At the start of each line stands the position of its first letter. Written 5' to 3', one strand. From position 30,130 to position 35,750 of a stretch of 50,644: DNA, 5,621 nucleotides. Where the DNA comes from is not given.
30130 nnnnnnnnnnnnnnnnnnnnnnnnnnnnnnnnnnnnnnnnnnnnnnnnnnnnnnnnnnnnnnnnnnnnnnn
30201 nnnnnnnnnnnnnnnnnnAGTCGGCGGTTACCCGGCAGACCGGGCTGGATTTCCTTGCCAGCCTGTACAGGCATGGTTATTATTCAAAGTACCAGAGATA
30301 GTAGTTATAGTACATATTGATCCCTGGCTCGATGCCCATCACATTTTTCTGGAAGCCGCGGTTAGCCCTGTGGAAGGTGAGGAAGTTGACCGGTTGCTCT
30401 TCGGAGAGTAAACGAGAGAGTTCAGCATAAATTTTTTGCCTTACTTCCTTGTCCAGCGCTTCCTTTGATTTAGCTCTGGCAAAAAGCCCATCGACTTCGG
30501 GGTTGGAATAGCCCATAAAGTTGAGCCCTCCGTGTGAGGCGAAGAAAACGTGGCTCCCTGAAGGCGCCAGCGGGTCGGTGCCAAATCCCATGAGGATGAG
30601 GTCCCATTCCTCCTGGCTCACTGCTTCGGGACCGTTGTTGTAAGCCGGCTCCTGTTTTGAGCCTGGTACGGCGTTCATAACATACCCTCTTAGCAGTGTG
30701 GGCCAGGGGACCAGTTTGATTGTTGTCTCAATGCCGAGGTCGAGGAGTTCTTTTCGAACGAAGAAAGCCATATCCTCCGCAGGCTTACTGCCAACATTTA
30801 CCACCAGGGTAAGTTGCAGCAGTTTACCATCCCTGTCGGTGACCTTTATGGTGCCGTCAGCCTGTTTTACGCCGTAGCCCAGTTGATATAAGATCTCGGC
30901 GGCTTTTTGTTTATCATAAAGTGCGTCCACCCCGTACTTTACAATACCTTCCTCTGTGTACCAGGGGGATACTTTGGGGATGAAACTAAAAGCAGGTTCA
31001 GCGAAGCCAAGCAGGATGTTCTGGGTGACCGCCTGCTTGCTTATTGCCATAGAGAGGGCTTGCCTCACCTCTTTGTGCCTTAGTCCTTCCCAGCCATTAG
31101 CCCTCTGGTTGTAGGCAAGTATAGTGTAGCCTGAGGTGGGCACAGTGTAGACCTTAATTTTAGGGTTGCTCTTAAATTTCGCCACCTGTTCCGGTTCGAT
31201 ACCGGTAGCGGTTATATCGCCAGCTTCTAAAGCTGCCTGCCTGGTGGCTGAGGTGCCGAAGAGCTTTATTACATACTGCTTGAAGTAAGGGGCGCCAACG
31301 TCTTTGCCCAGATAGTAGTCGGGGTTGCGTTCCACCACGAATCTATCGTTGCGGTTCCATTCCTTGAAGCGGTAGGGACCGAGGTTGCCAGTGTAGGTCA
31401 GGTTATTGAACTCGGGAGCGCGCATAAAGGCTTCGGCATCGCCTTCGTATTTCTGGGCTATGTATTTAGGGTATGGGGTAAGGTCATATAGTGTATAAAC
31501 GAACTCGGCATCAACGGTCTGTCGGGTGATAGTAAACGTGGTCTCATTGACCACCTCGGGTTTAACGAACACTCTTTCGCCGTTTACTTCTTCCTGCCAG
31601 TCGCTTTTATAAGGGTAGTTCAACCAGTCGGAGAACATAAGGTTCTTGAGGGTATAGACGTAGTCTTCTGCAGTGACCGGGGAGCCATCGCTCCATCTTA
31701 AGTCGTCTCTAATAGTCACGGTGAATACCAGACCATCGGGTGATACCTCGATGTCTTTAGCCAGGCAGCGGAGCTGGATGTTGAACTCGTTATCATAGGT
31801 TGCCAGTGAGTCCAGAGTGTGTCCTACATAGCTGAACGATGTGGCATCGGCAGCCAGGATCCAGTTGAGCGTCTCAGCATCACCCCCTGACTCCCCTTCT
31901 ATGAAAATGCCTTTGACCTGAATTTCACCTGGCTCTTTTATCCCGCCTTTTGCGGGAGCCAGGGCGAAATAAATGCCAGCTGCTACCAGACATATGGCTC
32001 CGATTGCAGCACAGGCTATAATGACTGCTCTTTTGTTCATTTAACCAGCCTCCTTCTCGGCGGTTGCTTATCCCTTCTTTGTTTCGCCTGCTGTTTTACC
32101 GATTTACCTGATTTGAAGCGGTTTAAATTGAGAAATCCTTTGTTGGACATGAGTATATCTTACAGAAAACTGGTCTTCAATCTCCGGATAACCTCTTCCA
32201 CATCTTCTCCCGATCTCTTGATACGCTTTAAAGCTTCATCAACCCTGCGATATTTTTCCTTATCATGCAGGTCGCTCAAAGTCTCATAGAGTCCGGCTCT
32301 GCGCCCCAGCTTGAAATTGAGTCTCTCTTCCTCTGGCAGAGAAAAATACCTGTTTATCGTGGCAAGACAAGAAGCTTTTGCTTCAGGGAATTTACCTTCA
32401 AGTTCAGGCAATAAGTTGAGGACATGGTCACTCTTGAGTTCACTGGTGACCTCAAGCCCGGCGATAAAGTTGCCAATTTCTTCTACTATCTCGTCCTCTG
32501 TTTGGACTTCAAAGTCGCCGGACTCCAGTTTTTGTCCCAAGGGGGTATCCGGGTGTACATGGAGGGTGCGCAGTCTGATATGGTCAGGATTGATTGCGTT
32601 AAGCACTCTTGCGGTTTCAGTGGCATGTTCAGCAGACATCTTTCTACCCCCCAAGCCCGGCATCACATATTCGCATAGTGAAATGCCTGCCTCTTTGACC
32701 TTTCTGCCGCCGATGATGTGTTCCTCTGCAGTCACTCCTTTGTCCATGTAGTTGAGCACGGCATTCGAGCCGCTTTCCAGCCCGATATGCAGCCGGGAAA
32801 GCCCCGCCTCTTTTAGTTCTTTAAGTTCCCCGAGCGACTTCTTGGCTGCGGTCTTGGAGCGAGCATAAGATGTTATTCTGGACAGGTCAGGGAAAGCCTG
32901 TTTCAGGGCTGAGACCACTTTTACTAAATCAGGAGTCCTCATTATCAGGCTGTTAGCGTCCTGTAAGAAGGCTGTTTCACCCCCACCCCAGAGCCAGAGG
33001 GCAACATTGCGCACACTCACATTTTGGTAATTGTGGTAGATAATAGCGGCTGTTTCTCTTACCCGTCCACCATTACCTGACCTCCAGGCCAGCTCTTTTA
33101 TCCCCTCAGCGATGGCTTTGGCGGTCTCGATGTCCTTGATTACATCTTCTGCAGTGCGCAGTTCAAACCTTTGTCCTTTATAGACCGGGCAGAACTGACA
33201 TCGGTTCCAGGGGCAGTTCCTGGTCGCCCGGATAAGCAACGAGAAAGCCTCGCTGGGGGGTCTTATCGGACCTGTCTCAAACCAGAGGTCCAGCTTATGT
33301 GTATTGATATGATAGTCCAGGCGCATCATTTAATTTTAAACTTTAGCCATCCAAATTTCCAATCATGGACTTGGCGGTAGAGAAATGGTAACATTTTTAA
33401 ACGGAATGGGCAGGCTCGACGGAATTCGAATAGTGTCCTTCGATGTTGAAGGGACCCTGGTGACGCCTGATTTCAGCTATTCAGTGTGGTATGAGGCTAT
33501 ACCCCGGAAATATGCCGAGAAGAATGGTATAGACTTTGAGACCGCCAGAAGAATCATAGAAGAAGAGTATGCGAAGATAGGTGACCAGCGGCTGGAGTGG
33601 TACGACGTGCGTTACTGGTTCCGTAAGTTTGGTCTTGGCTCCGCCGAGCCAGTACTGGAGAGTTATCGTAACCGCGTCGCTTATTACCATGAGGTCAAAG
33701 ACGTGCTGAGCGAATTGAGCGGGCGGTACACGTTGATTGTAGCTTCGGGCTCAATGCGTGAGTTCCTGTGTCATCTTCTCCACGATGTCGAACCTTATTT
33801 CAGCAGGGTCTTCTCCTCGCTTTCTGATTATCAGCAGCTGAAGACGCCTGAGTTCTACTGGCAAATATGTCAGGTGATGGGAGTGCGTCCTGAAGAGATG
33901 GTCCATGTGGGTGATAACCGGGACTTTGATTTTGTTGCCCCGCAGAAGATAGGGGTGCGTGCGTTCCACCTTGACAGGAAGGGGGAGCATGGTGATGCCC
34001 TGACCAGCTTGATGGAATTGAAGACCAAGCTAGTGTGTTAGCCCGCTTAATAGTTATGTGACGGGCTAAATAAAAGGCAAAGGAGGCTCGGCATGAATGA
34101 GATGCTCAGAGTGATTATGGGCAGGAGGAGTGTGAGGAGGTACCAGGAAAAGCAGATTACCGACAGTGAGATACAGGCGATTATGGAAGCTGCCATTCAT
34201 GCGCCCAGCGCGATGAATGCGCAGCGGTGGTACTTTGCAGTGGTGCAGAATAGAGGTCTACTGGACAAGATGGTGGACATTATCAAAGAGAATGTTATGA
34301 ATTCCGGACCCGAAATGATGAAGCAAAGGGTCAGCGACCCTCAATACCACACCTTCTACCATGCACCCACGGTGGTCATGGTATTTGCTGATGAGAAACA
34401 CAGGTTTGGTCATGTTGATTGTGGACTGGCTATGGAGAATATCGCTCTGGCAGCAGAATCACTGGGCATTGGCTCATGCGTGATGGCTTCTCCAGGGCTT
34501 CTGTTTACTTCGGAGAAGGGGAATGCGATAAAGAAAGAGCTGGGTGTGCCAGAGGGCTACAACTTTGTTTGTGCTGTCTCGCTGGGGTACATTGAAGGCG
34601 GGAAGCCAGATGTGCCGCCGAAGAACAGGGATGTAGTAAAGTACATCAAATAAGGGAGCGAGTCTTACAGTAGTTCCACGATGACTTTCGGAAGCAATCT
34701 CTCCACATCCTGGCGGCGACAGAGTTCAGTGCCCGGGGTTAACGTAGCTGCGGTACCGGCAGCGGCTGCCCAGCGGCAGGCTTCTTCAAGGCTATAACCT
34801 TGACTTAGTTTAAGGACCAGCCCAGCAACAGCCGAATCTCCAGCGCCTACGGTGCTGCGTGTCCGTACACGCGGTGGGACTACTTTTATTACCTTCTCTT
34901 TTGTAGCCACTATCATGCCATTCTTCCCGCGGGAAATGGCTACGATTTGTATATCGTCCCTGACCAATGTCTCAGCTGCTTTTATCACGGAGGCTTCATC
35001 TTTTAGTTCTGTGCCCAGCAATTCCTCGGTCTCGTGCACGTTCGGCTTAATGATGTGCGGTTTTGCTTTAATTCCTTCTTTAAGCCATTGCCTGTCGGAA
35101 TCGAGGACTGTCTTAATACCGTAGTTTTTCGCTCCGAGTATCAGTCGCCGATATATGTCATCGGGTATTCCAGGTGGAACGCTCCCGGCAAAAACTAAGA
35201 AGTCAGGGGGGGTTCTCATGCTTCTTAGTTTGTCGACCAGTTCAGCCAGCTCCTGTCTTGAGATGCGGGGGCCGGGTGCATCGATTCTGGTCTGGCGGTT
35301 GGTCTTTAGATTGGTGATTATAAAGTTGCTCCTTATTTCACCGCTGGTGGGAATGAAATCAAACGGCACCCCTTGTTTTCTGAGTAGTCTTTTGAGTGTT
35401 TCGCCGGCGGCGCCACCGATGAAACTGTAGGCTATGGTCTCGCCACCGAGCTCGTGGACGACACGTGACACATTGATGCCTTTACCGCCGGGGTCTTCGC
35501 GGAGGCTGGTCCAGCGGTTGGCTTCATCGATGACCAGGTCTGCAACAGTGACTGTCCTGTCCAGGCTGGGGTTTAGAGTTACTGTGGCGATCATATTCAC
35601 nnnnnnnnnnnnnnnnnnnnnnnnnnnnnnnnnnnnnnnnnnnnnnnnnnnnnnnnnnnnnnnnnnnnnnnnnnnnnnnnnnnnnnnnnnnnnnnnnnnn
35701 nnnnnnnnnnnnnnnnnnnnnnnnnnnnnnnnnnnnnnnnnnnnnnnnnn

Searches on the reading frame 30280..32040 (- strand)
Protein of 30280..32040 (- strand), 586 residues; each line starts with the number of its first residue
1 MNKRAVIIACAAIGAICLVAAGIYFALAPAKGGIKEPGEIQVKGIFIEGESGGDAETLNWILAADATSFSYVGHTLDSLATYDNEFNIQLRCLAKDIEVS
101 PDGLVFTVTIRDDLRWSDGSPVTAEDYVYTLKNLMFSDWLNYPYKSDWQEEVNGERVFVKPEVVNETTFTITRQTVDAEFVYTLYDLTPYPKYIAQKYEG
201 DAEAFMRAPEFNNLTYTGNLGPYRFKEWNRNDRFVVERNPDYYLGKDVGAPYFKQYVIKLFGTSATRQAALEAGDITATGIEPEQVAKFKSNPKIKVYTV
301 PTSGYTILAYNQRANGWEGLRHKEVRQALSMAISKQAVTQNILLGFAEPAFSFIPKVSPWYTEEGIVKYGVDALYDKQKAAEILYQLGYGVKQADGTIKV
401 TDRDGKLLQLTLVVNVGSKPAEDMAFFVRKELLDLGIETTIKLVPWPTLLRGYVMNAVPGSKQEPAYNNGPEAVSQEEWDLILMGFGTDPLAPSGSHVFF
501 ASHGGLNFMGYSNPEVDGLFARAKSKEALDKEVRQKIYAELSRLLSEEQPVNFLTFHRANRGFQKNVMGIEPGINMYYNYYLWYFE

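Call 26: search_protein_families(library=ncbifam, proteins=[window:30280-32040:-], max_evalue=1e-12)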
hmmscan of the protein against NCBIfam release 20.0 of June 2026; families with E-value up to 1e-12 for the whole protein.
window:30280-32040:- (586 aa): 7 families
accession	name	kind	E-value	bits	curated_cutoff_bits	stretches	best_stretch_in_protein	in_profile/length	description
NF045467.1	Opp4A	equivalog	4.6e-41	140.7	650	1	57-441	48-430/556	oligopeptide ABC transporter substrate-binding protein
NF045468.1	Opp5A_nikA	equivalog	4e-26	91.5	600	1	221-444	162-368/488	nickel ABC transporter substrate-binding protein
TIGR02294.1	nickel_nikA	equivalog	5.9e-26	91.1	393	1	79-442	39-377/501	nickel ABC transporter substrate-binding protein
NF011942.0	PRK15413.1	equivalog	4.1e-18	65.4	594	1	57-390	40-344/512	glutathione ABC transporter substrate-binding protein GsiB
NF011689.0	PRK15109.1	equivalog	2.1e-15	56.4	560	1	141-389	144-373/547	ABC transporter substrate-binding protein SapA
NF047575.1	opine_bind_CntA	exception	2.9e-14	52.5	800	1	92-441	80-409/535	staphylopine-dependent metal ABC transporter substrate-binding lipoprotein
NF011684.0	PRK15104.1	equivalog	6.2e-14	51.6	947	0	102-358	94-348/543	oligopeptide ABC transporter substrate-binding protein OppA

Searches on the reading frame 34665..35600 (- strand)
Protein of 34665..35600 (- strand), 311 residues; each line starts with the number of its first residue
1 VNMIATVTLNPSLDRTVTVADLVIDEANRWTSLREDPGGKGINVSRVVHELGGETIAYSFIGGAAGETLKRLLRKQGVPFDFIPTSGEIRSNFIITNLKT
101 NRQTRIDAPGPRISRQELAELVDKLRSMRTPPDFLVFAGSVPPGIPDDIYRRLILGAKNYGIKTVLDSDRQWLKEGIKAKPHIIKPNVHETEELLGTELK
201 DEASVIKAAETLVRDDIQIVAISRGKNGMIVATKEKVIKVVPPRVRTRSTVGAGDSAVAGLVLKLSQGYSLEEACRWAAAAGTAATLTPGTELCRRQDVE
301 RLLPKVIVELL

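Call 27: search_protein_families(library=ncbifam, proteins=[window:34665-35600:-], max_evalue=1e-25)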
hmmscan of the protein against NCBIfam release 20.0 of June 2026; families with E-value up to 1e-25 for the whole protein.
window:34665-35600:- (311 aa): 8 families
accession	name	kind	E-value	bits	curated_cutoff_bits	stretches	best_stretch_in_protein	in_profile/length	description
TIGR03168.1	1-PFK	subfamily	3.1e-103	344.9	216.4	1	4-308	1-304/305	hexose kinase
TIGR03828.1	pfkB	equivalog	1.1e-97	326.8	292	1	4-308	1-304/305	1-phosphofructokinase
NF007632.0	PRK10294.1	equivalog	7.6e-62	209.3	353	1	1-302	1-303/310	6-phosphofructokinase II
NF041320.1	pfkB_Halo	equivalog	8.9e-52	176.4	400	1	3-308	1-299/302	1-phosphofructokinase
NF010033.0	PRK13508.1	equivalog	3.9e-50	170.8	469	1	3-270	1-268/309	tagatose-6-phosphate kinase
NF007068.0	PRK09513.1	equivalog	5.6e-47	160.4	432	1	3-308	4-308/312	1-phosphofructokinase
TIGR01231.1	lacC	equivalog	3.4e-46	157.9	409.55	1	3-280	1-279/310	tagatose-6-phosphate kinase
TIGR02198.1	rfaE_dom_I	equivalog_domain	6.8e-26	91.1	345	1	35-301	45-312/315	D-glycero-beta-D-manno-heptose-7-phosphate kinase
